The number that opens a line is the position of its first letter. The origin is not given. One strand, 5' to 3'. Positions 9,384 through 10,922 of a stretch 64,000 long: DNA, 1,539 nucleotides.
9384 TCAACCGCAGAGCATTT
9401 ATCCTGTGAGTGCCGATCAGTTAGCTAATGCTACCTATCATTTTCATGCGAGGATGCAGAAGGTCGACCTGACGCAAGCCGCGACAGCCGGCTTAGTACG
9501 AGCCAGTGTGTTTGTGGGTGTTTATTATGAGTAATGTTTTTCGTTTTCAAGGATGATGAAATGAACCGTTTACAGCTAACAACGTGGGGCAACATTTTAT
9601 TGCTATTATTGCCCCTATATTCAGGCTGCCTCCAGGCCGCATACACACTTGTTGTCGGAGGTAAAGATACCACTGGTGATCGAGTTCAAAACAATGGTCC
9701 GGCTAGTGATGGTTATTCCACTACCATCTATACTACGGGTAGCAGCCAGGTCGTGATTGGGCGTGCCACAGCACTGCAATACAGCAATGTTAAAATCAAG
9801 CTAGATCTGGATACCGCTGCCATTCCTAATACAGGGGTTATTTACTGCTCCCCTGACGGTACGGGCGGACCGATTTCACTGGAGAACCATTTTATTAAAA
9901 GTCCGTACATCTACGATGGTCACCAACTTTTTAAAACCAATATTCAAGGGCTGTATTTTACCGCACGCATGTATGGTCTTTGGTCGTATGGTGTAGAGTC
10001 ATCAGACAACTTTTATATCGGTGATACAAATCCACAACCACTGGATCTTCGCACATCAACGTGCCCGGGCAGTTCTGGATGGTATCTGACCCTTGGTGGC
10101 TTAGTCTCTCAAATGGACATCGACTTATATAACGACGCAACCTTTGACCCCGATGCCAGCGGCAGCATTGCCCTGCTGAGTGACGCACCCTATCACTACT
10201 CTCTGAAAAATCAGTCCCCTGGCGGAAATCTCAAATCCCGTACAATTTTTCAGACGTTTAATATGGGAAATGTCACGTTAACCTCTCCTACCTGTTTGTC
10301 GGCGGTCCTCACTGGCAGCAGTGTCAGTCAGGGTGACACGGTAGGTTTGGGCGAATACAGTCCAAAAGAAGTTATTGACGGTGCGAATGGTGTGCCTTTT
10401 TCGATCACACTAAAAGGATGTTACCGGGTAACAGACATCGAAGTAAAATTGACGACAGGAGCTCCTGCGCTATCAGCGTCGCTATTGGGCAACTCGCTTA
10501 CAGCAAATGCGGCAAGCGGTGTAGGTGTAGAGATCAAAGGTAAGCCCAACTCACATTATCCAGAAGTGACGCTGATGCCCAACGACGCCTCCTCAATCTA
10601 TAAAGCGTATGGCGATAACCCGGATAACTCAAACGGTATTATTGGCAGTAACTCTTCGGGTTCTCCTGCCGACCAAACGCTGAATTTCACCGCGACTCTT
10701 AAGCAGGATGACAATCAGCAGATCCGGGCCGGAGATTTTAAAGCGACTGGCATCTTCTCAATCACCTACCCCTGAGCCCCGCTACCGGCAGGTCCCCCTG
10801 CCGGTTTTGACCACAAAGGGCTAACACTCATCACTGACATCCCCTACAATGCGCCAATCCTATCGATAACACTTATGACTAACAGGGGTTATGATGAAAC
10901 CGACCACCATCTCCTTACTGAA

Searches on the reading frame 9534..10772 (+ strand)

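Call 67: search_protein_families(library=pfam, proteins=[window:9534-10772:+])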
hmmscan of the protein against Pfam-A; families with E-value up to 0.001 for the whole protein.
window:9534-10772:+ (413 aa): 1 family
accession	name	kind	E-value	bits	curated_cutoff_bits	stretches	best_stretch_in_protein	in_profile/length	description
PF00419.26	Fimbrial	-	3.7e-14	53.7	25.6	1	264-412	15-150/151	Fimbrial protein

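Call 68: search_protein_families(library=ncbifam, proteins=[window:9534-10772:+])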
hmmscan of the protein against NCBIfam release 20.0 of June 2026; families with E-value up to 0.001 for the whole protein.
window:9534-10772:+ (413 aa): 8 families
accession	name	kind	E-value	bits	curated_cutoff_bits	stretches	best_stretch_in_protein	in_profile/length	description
NF007268.0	PRK09723.1-2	equivalog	3e-81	273.4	382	1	23-413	8-412/412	fimbrial-like adhesin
NF007267.0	PRK09723.1-1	equivalog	3.1e-72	243.6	391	1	39-413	38-432/432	fimbrial-like adhesin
NF007270.0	PRK09723.1-4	equivalog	4.5e-46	157.6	408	1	21-413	23-422/422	putative fimbrial-like adhesin protein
NF007269.0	PRK09723.1-3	equivalog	4.1e-42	144.8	473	1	13-413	3-391/391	putative fimbrial-like adhesin protein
NF011833.0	PRK15305.1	equivalog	5.6e-09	35.4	329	1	244-412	205-352/353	fimbrial protein StkG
NF011796.0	PRK15263.1-2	equivalog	3.7e-06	26.9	213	1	248-413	38-193/193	putative fimbrial protein StaE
NF052362.1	FimF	equivalog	3.9e-06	26.5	200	1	263-338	41-120/175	type 1 fimbrial adaptor subunit FimF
NF011811.0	PRK15283.1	equivalog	0.00058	19.8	267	1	265-412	48-185/186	fimbrial major subunit StfA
